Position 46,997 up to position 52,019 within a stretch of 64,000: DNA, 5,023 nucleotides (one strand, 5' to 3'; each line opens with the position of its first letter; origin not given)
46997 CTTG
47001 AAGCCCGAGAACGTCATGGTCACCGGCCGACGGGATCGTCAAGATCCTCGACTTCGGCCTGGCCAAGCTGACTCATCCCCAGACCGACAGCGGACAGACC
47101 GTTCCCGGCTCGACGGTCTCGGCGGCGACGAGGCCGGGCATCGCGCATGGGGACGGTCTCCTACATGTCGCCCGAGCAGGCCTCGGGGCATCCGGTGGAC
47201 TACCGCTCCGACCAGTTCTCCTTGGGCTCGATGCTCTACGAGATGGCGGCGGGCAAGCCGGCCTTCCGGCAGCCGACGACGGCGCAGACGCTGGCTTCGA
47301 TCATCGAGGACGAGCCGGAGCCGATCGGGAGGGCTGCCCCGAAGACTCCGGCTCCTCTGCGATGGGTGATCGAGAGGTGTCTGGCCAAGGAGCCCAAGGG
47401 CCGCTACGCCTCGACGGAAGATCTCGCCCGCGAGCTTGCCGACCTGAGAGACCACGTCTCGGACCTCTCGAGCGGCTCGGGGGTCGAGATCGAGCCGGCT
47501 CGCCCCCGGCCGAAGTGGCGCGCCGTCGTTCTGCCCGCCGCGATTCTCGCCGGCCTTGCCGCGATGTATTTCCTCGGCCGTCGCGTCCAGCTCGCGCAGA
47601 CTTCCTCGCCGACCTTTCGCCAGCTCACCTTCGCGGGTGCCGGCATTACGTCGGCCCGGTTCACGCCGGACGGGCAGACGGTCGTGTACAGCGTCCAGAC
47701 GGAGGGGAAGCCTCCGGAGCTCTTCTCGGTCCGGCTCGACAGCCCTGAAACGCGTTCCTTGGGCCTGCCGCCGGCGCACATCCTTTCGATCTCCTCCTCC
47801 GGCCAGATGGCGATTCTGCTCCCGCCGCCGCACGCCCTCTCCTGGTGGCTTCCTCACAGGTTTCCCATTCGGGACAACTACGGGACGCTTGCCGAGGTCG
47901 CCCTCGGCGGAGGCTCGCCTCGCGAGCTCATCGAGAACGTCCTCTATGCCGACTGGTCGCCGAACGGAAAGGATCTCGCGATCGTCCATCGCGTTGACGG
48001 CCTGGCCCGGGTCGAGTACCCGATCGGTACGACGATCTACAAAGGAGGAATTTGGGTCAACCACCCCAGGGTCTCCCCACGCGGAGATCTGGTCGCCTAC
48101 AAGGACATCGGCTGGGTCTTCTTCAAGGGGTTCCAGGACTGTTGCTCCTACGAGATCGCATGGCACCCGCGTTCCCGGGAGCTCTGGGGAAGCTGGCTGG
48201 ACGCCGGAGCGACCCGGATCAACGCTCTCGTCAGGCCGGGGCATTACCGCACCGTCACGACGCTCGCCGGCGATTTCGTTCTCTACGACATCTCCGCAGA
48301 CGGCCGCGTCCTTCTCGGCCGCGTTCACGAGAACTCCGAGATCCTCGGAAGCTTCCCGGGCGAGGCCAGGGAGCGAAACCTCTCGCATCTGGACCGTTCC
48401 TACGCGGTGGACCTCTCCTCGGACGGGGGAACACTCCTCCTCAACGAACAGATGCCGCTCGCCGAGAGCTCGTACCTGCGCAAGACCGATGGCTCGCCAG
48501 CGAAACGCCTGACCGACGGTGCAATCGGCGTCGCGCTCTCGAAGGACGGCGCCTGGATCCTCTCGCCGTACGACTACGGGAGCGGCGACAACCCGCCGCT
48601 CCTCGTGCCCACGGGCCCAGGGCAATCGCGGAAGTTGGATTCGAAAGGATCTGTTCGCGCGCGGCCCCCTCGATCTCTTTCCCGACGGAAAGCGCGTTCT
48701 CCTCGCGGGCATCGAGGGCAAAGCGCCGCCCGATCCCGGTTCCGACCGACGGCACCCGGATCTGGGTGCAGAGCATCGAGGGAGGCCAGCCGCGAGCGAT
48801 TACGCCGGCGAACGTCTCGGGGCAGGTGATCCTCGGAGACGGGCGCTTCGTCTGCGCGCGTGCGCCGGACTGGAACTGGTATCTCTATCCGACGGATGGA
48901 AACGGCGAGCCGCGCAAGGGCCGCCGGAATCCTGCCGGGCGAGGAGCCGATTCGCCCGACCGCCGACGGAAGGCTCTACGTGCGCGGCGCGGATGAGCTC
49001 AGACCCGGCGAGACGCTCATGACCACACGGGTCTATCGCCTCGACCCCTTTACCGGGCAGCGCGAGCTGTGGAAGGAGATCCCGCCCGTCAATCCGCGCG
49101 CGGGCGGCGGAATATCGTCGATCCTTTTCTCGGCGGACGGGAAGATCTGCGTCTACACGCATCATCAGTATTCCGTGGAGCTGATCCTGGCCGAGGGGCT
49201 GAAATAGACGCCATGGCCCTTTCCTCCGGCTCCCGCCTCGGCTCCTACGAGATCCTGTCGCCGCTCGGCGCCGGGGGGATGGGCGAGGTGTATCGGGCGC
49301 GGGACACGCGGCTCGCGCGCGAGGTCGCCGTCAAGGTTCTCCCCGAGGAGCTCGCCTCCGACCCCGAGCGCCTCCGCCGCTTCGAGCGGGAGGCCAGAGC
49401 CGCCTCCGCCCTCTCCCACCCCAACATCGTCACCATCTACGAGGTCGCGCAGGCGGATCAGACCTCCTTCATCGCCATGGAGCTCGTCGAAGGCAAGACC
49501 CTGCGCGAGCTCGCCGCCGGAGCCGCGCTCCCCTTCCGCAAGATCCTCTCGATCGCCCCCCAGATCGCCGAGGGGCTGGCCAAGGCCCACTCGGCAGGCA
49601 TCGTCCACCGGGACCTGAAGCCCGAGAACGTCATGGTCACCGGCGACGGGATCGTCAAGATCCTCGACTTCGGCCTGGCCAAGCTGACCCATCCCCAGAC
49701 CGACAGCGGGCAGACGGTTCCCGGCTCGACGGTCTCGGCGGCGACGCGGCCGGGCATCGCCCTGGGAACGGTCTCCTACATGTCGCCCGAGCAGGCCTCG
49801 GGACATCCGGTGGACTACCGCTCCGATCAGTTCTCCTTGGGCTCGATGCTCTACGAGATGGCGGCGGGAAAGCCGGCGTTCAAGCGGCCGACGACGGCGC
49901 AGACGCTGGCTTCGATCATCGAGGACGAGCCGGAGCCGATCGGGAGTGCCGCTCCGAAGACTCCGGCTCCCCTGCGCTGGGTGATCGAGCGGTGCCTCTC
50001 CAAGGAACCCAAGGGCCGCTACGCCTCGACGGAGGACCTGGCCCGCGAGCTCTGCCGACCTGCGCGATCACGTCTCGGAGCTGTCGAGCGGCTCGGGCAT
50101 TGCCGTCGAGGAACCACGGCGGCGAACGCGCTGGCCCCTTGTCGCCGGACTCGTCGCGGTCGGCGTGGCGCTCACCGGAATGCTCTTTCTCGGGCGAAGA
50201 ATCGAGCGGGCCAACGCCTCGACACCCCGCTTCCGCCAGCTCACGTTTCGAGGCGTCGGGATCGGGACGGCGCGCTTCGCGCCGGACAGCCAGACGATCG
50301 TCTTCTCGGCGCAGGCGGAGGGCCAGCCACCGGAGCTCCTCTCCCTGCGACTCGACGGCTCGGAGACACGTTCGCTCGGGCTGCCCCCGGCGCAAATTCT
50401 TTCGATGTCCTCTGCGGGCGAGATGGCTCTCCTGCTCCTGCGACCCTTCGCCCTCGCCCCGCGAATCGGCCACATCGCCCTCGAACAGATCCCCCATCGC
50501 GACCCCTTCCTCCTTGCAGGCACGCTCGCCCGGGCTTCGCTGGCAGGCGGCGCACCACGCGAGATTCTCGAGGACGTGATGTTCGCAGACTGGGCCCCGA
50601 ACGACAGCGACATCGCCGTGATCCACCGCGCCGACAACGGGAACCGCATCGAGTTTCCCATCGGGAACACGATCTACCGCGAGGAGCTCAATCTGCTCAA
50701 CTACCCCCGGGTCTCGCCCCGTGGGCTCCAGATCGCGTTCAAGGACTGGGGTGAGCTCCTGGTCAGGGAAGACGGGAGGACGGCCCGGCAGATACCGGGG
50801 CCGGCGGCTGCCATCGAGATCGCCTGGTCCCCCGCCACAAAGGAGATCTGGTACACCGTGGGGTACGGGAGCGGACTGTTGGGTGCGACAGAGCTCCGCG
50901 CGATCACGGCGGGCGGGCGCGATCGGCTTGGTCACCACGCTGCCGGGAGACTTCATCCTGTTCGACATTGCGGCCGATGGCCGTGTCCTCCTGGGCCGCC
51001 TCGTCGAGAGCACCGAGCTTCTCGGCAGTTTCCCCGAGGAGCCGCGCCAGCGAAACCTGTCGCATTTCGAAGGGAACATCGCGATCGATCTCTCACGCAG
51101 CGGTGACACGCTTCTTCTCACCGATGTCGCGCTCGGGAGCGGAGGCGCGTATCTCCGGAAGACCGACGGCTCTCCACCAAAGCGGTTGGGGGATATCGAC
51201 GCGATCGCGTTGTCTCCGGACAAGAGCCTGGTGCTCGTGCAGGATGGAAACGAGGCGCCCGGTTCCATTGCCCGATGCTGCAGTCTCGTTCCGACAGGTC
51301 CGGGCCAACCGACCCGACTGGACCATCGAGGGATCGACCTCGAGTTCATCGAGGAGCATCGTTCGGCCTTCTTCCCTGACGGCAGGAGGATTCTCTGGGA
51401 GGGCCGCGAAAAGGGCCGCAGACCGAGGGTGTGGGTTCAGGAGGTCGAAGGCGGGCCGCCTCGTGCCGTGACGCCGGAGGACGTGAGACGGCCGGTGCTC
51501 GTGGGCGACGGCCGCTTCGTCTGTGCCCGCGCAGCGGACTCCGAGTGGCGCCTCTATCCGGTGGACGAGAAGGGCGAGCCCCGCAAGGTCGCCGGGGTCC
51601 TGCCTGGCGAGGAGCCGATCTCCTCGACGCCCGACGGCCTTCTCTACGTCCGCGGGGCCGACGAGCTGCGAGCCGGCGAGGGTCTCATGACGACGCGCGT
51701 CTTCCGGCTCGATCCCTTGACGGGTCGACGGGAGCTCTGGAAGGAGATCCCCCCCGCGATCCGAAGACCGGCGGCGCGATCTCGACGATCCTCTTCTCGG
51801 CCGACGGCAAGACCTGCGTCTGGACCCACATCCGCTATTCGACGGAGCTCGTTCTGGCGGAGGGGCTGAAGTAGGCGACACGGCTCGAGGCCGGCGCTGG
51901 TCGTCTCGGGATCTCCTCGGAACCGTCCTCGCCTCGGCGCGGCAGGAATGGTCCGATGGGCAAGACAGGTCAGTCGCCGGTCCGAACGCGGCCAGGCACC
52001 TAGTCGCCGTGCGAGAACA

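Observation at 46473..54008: Shared 68-nt promoter/leader element with 11-bp-phased TCCGGA repeats upstream of a Ser/Thr kinase gene and of a wHTH-FHA regulator gene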

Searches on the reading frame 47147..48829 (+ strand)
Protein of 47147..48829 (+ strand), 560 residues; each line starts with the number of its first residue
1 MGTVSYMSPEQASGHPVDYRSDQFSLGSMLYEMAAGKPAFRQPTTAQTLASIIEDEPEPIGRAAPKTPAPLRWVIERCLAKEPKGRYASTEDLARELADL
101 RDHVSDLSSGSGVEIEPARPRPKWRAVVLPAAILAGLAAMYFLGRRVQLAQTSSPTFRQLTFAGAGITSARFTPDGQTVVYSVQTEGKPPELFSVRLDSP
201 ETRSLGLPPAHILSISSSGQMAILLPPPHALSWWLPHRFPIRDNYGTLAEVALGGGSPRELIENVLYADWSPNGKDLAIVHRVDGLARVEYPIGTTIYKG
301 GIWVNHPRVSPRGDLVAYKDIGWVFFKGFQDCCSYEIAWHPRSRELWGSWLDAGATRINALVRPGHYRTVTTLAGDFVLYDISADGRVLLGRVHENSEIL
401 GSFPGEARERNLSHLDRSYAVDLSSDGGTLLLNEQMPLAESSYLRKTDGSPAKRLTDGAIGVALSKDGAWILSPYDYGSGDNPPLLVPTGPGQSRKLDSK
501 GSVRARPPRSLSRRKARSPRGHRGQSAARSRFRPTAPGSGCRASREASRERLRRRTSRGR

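Call 12: search_protein_families(library=pfam, proteins=[window:47147-48829:+], max_evalue=0.01)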
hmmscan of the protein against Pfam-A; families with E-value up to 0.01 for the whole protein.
window:47147-48829:+ (560 aa): 3 families
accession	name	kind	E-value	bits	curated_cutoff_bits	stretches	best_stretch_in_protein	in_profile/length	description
PF00069.31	Pkinase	-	1e-09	38.6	31.7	1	2-91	159-256/263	Protein kinase domain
PF07714.23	PK_Tyr_Ser-Thr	-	0.00011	22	23.1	1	4-87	168-249/258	Protein tyrosine and serine/threonine kinase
PF07676.18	PD40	-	0.0004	20.7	20.9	0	158-190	2-35/38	WD40-like Beta Propeller Repeat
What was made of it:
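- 46595..49207 (+): Ser/Thr kinase with a PD40/TolB-like C-terminal part ('kinase 3'). Several frameshifts. Pfam Pkinase and PD40 (call 12).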

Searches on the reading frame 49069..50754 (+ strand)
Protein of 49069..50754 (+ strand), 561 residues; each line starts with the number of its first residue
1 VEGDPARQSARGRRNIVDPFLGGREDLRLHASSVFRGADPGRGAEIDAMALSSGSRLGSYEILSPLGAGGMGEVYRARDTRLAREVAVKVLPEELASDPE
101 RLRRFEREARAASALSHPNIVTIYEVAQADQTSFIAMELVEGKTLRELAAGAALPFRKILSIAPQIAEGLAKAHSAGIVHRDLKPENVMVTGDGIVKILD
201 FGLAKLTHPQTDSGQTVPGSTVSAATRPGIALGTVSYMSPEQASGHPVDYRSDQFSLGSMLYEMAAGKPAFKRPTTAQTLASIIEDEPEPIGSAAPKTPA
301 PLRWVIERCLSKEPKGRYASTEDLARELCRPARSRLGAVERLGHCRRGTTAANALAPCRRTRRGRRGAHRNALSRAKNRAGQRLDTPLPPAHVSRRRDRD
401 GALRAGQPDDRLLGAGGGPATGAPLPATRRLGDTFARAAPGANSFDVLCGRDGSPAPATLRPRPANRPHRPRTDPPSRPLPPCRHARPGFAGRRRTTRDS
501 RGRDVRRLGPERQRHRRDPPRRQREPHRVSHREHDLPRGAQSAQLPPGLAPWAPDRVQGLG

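Call 12: search_protein_families(library=pfam, proteins=[window:49069-50754:+], max_evalue=0.01)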
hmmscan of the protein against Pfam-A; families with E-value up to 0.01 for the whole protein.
window:49069-50754:+ (561 aa): 4 families
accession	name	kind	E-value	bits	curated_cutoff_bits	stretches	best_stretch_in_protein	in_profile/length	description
PF00069.31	Pkinase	-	8.4e-49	166.8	31.7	1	60-322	1-256/263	Protein kinase domain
PF07714.23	PK_Tyr_Ser-Thr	-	2.4e-33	116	23.1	1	62-318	3-249/258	Protein tyrosine and serine/threonine kinase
PF01636.29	APH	-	1e-08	35.7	23.2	1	175-215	167-208/239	Phosphotransferase enzyme family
PF03109.22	ABC1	-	1.4e-07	31.4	22.9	1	107-208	112-218/244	ABC1 atypical kinase-like domain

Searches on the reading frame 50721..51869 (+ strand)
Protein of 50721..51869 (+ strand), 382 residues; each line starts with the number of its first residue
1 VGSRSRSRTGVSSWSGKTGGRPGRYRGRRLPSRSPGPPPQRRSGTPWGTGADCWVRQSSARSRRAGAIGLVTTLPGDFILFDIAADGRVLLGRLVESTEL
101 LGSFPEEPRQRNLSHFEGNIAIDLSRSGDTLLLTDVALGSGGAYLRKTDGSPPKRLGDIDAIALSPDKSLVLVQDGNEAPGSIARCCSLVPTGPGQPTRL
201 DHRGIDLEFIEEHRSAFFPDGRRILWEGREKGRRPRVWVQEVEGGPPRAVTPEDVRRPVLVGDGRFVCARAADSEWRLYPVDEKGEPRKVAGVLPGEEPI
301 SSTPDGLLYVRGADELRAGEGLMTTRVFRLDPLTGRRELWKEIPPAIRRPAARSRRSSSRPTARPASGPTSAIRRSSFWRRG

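Call 12: search_protein_families(library=pfam, proteins=[window:50721-51869:+], max_evalue=0.01)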
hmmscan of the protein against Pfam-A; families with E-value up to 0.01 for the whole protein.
window:50721-51869:+ (382 aa): 1 family
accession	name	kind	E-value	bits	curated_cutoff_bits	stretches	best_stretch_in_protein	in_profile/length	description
PF07676.18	PD40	-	0.0031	17.9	20.9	0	211-239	10-38/38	WD40-like Beta Propeller Repeat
